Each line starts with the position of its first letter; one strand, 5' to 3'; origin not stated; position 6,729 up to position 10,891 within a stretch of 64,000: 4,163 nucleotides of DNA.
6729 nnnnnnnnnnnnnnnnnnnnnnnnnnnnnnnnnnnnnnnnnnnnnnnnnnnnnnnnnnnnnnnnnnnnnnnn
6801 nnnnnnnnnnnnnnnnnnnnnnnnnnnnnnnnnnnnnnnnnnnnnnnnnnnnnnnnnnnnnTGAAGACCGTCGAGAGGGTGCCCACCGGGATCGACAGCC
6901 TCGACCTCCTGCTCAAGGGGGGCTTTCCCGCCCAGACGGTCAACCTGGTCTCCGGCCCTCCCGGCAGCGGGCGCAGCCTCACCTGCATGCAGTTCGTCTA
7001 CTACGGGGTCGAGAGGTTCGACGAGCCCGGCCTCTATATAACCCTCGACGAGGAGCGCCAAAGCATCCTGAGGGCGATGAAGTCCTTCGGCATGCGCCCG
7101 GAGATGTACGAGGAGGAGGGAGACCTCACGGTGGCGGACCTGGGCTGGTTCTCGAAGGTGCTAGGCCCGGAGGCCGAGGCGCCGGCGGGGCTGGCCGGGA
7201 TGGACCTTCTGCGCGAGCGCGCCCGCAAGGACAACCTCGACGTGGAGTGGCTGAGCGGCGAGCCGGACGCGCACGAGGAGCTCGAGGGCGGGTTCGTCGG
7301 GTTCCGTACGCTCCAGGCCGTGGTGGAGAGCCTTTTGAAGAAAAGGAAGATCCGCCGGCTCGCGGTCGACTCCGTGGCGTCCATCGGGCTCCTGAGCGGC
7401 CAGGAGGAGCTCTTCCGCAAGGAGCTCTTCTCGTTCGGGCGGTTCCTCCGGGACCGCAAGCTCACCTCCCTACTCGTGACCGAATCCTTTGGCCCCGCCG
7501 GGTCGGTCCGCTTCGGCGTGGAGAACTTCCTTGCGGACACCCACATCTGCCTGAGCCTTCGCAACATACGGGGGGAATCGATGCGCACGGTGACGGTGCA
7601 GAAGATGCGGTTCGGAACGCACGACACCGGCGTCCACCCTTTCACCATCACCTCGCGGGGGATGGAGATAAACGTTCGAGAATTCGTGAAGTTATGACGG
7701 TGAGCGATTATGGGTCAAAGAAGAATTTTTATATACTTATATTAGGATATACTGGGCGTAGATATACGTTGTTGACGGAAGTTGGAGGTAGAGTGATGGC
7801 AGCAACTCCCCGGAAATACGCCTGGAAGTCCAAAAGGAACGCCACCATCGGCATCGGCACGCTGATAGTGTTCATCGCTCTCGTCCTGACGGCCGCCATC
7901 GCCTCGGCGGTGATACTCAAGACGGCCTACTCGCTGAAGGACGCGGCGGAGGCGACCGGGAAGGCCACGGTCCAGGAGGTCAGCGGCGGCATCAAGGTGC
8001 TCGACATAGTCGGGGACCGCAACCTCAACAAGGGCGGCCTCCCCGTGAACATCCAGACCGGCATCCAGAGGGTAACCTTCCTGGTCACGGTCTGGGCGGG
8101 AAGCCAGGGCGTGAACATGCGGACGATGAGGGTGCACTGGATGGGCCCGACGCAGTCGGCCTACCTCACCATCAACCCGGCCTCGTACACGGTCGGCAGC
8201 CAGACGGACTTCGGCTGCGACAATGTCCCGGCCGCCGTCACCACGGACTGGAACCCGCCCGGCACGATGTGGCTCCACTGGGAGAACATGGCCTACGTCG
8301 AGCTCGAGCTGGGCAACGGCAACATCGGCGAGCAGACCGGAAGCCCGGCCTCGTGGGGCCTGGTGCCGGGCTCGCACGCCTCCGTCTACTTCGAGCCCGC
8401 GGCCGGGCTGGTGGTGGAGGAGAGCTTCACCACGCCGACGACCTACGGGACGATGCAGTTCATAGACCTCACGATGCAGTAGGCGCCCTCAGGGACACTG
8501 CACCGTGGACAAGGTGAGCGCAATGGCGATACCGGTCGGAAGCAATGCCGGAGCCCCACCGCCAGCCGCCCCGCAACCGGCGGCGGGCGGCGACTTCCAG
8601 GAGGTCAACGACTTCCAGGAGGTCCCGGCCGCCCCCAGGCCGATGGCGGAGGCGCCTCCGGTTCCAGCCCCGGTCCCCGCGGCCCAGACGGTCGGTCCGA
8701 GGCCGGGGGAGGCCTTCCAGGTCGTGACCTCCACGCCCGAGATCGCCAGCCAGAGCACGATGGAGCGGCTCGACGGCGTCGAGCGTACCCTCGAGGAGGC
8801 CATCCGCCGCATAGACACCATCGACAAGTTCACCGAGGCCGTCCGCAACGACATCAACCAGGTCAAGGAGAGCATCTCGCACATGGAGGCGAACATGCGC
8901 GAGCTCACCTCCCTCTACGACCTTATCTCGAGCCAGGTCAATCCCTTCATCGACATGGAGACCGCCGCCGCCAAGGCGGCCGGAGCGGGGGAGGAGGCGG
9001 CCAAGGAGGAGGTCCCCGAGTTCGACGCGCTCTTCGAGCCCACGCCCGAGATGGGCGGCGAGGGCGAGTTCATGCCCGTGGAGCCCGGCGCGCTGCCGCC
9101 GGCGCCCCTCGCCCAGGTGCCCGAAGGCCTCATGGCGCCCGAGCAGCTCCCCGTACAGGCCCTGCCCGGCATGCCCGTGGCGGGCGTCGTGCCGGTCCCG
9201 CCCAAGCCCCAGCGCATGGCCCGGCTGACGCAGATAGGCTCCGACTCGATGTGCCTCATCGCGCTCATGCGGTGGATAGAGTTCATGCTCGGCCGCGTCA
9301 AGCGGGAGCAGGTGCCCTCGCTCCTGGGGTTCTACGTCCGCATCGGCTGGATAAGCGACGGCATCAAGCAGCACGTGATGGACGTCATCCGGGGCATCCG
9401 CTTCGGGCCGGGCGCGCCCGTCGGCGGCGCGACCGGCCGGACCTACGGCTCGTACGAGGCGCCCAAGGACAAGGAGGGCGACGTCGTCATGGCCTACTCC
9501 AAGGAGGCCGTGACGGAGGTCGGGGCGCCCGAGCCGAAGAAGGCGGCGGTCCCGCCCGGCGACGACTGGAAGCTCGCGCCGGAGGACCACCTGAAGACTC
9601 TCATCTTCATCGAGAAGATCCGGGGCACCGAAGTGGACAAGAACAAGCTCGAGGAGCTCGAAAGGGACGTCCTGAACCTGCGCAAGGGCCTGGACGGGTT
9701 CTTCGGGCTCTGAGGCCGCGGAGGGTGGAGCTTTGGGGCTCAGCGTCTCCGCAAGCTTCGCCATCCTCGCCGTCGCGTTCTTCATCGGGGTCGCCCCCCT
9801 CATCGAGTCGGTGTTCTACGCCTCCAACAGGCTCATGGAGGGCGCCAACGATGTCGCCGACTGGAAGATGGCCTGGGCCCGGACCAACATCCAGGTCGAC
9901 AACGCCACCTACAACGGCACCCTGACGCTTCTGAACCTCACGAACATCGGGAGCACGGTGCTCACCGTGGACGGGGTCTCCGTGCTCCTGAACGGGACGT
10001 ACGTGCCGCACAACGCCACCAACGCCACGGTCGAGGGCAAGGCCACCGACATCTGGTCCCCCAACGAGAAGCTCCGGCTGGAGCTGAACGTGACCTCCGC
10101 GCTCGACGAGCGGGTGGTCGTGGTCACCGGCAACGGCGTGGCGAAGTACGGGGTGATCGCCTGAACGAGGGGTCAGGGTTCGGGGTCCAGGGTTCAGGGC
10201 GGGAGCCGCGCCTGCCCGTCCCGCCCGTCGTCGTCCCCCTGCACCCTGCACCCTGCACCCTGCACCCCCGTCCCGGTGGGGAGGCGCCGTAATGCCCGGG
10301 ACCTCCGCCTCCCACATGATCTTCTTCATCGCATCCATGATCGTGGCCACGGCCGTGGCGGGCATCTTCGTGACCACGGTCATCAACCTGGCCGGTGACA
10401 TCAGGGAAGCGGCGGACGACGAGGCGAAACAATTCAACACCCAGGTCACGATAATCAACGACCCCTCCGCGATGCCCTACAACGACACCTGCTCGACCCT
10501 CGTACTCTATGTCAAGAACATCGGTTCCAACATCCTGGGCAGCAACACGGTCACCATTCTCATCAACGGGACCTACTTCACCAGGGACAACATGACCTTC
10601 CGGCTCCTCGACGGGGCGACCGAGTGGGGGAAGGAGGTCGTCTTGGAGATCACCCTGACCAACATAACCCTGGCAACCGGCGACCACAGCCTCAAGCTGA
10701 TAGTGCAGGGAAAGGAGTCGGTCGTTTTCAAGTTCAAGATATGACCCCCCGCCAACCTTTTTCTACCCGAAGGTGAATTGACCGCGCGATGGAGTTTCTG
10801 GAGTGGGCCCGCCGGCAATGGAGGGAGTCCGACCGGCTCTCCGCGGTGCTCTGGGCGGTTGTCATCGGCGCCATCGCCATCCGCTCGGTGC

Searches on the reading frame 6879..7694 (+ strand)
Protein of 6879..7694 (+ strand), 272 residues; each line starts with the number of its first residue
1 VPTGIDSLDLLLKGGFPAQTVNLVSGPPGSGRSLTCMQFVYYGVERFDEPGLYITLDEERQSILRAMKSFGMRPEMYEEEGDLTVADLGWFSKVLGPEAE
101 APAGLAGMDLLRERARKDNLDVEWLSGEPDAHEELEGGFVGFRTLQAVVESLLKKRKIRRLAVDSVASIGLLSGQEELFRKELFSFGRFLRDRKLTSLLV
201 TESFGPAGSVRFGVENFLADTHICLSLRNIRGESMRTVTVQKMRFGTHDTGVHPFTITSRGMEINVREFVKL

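Call 6: search_protein_families(library=pfam, proteins=[window:6879-7694:+], max_evalue=0.1)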
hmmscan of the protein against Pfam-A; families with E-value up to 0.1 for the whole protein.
window:6879-7694:+ (272 aa): 1 family
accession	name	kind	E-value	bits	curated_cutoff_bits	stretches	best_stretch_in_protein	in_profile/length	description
PF06745.19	ATPase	-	3.1e-51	174.4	26.6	2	2-88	2-88/231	KaiC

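Call 8: search_protein_families(library=ncbifam, proteins=[window:6879-7694:+], max_evalue=0.1)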
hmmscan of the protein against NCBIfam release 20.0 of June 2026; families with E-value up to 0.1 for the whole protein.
window:6879-7694:+ (272 aa): 12 families
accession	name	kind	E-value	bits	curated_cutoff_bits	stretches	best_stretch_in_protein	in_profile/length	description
NF006799.0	PRK09302.1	equivalog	3.6e-38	131.4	408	2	1-88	13-100/515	circadian clock protein KaiC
TIGR03877.1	thermo_KaiC_1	hypoth_equivalog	6.9e-32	110.8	307.25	2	3-87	6-89/238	KaiC domain-containing protein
TIGR02655.1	circ_KaiC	equivalog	1.9e-30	106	546.25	2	1-87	3-89/484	circadian clock protein KaiC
TIGR03881.1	KaiC_arch_4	hypoth_equivalog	4.6e-26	91.9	247.8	1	2-263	4-227/231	KaiC domain-containing protein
TIGR03880.1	KaiC_arch_3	hypoth_equivalog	1.6e-25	90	249.45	2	4-88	1-83/224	KaiC domain-containing protein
NF004723.0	PRK06067.1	subfamily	6.5e-09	35.6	194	1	2-86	17-100/243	flagellar accessory protein FlaH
TIGR03878.1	thermo_KaiC_2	hypoth_equivalog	5.5e-07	29.2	232.2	0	144-201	118-173/259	KaiC domain-containing protein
NF052589.1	ArlH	equivalog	6.3e-07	29.3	215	1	6-72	7-72/229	archaellum protein ArlH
NF006861.0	PRK09361.1-1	equivalog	0.0046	16.5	278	1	1-33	5-37/235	DNA repair and recombination protein RadB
TIGR02237.1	recomb_radB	equivalog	0.014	15.3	172.4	1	8-48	1-41/210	DNA repair and recombination protein RadB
TIGR00416.1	sms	equivalog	0.02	13.6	403.05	1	3-68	78-143/454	DNA repair protein RadA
NF003301.0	PRK04301.1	equivalog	0.031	13.5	259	1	3-39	85-121/316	DNA repair and recombination protein RadA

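Call 76: find_related_loci(query=A6, collection=genome_contigs, flank=10000)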
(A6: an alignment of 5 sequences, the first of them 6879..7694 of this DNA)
Query A6 (272 aa) in genome_contigs; peptide patterns used: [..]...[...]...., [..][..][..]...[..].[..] (x = any residue, [..] = any of these).
55 stretches matched a pattern, but none encodes a relative of the query by tblastn (E <= 1e-3).

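Call 80: find_homologous_proteins(query=A6, max_evalue=1e-20)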
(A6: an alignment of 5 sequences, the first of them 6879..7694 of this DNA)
Query A6 (5 sequences) (272 aa, profile of the alignment): 531 proteins with E <= 1e-20 among 8000 candidates; the best 120 are listed.
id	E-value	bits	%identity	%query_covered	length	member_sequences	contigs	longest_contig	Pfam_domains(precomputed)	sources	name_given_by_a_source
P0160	8.5e-156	535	76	100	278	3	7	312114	PF06745.20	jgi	jgi:KaiC/GvpD/RAD55 family RecA-like ATPase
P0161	1.2e-153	528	67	100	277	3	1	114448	PF06745.20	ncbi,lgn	ncbi:MAG: ATPase domain-containing protein [Thermoplasmata archaeon]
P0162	1.3e-153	528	78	100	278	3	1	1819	PF06745.20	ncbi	-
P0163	1.5e-153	528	69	100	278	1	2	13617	PF06745.20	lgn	-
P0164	2.3e-153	527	78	100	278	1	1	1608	PF06745.20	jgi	-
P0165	1.7e-152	525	70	100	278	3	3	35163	PF06745.20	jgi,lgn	jgi:KaiC/GvpD/RAD55 family RecA-like ATPase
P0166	2.9e-152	524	76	100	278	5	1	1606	PF06745.20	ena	-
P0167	3.0e-152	524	67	100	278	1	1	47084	PF06745.20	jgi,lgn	jgi:KaiC/GvpD/RAD55 family RecA-like ATPase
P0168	1.1e-151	522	77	100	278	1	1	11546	PF06745.20,PF23442.2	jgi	jgi:circadian clock protein KaiC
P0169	1.2e-151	522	100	100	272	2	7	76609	PF06745.20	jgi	-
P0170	2.8e-151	521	69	100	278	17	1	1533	PF06745.20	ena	-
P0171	7.9e-151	519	77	100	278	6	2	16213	PF06745.20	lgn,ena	-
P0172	8.0e-151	519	77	100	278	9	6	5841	PF06745.20,PF23442.2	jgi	jgi:circadian clock protein KaiC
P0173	1.2e-150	519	75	99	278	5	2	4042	PF06745.20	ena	-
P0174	2.0e-150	518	74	99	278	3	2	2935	PF06745.20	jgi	jgi:KaiC/GvpD/RAD55 family RecA-like ATPase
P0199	3.2e-115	402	49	99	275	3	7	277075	PF06745.20,PF23442.2,PF13481.13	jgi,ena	jgi:circadian clock protein KaiC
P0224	3.2e-75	271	42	97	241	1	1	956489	PF06745.20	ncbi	-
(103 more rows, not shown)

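Call 81: find_encoding_contigs(protein=P0199, flank=10000, max_places=2)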
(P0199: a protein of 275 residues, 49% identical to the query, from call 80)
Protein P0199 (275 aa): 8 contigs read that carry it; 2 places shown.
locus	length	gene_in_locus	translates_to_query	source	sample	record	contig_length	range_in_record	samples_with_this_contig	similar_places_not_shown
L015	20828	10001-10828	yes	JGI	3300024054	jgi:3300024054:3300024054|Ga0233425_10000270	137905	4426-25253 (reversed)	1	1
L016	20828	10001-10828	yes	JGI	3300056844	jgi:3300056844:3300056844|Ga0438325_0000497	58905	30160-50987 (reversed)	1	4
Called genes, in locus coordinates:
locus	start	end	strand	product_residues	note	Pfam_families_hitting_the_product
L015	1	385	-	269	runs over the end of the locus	-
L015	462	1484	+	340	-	PF25133:TYW2_N_2, PF02475:TRM5-TYW2_MTfase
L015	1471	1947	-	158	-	PF07790:Pilin_N (weak)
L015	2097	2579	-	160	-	PF07790:Pilin_N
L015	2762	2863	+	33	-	-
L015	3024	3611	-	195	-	PF23365:DUF7090 (weak), PF06745:ATPase (weak)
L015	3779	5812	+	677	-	PF13559:DUF4129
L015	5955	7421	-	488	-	PF02386:TrkH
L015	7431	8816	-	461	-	PF01370:Epimerase (faint), PF02254:TrkA_N, PF03435:Sacchrp_dh_NADP (faint), PF13241:NAD_binding_7 (faint), PF02080:TrkA_C, PF02254:TrkA_N, PF02080:TrkA_C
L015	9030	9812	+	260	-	PF19769:CPxCG_zf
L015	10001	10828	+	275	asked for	PF06745:ATPase, PF13481:AAA_25 (weak), PF23442:DUF7125 (faint), PF06745:ATPase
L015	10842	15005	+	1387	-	PF05763:DUF835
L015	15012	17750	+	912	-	-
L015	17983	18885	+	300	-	PF14811:TPD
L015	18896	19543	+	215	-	-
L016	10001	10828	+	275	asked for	PF06745:ATPase, PF13481:AAA_25 (weak), PF23442:DUF7125 (faint), PF06745:ATPase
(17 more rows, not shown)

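Call 83: find_encoding_contigs(protein=P0224, flank=8000, max_places=1)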
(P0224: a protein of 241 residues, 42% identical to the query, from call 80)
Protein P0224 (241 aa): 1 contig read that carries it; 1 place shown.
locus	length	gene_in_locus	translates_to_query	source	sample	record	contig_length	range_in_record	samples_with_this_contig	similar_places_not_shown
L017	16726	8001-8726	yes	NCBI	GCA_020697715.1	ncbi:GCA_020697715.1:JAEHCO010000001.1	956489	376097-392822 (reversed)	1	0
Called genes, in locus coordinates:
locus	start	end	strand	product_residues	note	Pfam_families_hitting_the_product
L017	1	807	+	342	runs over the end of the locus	PF08445:FR47 (faint), PF13527:Acetyltransf_9 (weak), PF00583:Acetyltransf_1, PF13673:Acetyltransf_10 (weak), PF13508:Acetyltransf_7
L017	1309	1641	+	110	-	-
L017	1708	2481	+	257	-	PF03029:ATP_bind_1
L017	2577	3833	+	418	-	PF00162:PGK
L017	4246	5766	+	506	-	-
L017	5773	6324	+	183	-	-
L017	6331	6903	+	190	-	-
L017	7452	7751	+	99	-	-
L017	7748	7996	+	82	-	-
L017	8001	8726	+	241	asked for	PF06745:ATPase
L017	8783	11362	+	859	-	PF06745:ATPase, PF24336:DUF7504, PF27359:TP_0179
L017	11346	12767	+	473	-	PF03853:YjeF_N, PF01256:Carb_kinase, PF02110:HK (weak)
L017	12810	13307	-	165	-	-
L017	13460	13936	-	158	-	PF03946:Ribosomal_L11_N, PF00298:Ribosomal_L11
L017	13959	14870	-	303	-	PF03439:Spt5-NGN, PF00467:KOW (weak)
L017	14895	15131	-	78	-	-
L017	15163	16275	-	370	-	PF00091:Tubulin, PF12327:FtsZ_C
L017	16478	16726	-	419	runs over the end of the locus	PF22641:TiaS_TCKD, PF08489:TiaS_FLD, PF23783:Zn_ribbon_TiaS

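Call 88: search_solved_structures(query=window:6879-7694:+, max_evalue=0.001)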
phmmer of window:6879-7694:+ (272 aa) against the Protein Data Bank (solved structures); distinct sequences matched with E-value up to 0.001: 44.
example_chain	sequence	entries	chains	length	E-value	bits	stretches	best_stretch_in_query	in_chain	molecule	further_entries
8zn5_B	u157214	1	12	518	1.4e-52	182.1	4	1-88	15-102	KaiC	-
8zn6_F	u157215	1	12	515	7.1e-48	166.7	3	1-87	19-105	KaiC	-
8jon_A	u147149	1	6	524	1.6e-47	165.6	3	1-87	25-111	Circadian clock oscillator protein KaiC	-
3k0e_A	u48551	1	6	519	1.9e-44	155.5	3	129-264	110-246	Circadian clock protein kinase KaiC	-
7dy1_A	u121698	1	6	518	1.9e-44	155.5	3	1-87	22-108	Circadian clock protein kinase KaiC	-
4o0m_A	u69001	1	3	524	2.1e-44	155.3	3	1-87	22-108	Circadian clock protein kinase KaiC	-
7dyk_A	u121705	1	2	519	2.1e-44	155.3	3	129-264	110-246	Circadian clock protein kinase KaiC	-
5jwq_A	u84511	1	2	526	2.2e-44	155.2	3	1-87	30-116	Circadian clock protein kinase KaiC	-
3k0f_A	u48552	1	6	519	2.3e-44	155.2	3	129-264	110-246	Circadian clock protein kinase KaiC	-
7x1z_A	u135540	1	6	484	2.5e-44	155.1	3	129-264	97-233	Circadian clock oscillator protein KaiC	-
3k09_A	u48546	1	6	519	2.5e-44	155.1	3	129-264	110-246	Circadian clock protein kinase kaiC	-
3jzm_A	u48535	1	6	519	2.6e-44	155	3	129-264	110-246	Circadian clock protein kinase kaiC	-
1u9i_A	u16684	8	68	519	2.9e-44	154.8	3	129-264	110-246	KaiC | Circadian clock protein kinase kaiC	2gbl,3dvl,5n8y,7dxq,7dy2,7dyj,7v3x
8wve_A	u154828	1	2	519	3e-44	154.8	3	129-264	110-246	Circadian clock oscillator protein KaiC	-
7s65_A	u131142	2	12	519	3.1e-44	154.8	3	129-264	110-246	Circadian clock protein kinase KaiC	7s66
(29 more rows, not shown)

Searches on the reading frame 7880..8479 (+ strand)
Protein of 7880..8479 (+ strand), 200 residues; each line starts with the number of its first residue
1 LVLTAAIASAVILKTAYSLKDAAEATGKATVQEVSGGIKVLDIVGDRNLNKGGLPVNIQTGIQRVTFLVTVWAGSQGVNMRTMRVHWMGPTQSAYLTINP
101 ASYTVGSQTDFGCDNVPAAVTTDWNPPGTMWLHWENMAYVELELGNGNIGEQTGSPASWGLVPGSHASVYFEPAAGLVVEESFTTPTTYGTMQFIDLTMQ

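Call 6: search_protein_families(library=pfam, proteins=[window:7880-8479:+], max_evalue=0.1)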
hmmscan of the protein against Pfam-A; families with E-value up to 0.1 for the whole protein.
window:7880-8479:+ (200 aa): 1 family
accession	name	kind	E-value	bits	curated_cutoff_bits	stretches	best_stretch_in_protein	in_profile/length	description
PF01917.21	Arch_flagellin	-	1.1e-13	52.2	29.5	1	2-116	15-120/162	Archaebacterial flagellin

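Call 8: search_protein_families(library=ncbifam, proteins=[window:7880-8479:+], max_evalue=0.1)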
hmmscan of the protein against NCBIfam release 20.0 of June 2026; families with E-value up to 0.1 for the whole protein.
window:7880-8479:+ (200 aa): 1 family
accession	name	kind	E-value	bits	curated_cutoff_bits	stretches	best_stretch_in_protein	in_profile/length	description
NF006325.0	PRK08541.1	subfamily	5.8e-18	65.5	210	1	1-101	23-115/221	flagellin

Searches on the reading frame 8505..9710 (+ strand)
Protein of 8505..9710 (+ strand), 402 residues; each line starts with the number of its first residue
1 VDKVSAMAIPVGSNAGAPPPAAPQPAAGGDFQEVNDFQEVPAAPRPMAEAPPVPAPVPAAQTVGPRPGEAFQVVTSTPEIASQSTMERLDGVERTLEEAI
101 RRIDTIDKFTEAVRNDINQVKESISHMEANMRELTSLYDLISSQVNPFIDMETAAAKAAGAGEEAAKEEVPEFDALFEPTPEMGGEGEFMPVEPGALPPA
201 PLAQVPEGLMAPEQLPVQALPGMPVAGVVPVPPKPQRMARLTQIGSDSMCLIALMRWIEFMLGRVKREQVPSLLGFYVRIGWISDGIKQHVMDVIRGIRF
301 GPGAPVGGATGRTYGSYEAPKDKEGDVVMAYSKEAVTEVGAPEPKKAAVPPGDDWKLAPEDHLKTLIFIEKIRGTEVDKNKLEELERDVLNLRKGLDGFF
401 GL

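Call 6: search_protein_families(library=pfam, proteins=[window:8505-9710:+], max_evalue=0.1)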
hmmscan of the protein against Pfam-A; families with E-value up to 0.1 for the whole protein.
window:8505-9710:+ (402 aa): 8 families
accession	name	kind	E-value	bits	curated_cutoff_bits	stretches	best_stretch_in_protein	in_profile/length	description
PF04659.18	Arch_fla_DE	-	5.6e-15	55.5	21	1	239-300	4-65/96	Archaeal flagella protein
PF05377.16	FlaC_arch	-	1.2e-09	38.8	27.8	1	96-149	5-55/55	Flagella accessory protein C (FlaC)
PF04136.21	COG3_N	-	0.012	15.9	27.9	1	83-157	7-81/147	Conserved oligomeric Golgi complex subunit 3, N-terminal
PF19111.5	DUF5798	-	0.024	15.3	27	1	84-168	5-87/89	Family of unknown function (DUF5798)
PF23991.1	DUF7310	-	0.044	14.7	40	1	87-137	3-52/83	Coiled-coil region of unknown function (DUF7310)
PF08700.17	VPS51_Exo84_N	-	0.056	14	24.2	0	71-147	6-83/87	Vps51/EXO84/COG1 N-terminal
PF09763.15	Sec3_CC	-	0.057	13.7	27.1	0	87-134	28-75/133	Exocyst complex component Sec3, coiled-coil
PF19191.5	HEF_HK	-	0.07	14.1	24.1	0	94-138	18-62/67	HEF_HK domain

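Call 8: search_protein_families(library=ncbifam, proteins=[window:8505-9710:+], max_evalue=0.1)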
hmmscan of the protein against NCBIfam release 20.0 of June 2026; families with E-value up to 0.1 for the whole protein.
window:8505-9710:+ (402 aa): 5 families
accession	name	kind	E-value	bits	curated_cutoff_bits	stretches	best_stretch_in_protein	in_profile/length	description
NF038218.1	IcmG_DotF_IVB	equivalog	0.0023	17.6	200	1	46-148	88-185/266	type IVB secretion system protein IcmG/DotF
NF047516.1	LA_3659_fam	equivalog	0.044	13.4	36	1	83-134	95-146/221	LA_3659 family protein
NF047514.1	SpiroCoCo_N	equivalog_domain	0.044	13.4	75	1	83-134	95-146/221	SpiroCoCo family coiled-coil protein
NF047839.1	PspM_Rv2743c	equivalog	0.053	13.4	80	1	47-134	73-139/220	phage shock envelope stress response protein PspM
NF033885.1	conj_TraP_IncI1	equivalog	0.083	12.6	135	0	68-156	58-148/217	conjugal transfer protein TraP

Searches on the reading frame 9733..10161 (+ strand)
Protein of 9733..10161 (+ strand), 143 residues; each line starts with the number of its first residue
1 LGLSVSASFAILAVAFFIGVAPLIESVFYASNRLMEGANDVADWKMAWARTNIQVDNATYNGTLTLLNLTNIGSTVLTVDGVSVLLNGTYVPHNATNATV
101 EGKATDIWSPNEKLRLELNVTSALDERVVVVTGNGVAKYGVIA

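Call 6: search_protein_families(library=pfam, proteins=[window:9733-10161:+], max_evalue=0.1)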
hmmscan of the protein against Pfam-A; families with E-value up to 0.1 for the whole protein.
window:9733-10161:+ (143 aa): 1 family
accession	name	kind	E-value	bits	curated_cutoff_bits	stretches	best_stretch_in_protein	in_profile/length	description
PF01917.21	Arch_flagellin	-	1.6e-06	29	29.5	1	5-136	3-156/162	Archaebacterial flagellin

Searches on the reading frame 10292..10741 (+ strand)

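Call 6: search_protein_families(library=pfam, proteins=[window:10292-10741:+], max_evalue=0.1)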
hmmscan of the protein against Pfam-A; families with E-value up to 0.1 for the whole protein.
window:10292-10741:+ (150 aa): 2 families
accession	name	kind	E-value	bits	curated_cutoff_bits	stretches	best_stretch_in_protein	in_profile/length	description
PF01917.21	Arch_flagellin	-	6.7e-17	62.7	29.5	1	4-137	3-151/162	Archaebacterial flagellin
PF07705.17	CARDB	-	0.0095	16.6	22.7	1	59-144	12-89/101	CARDB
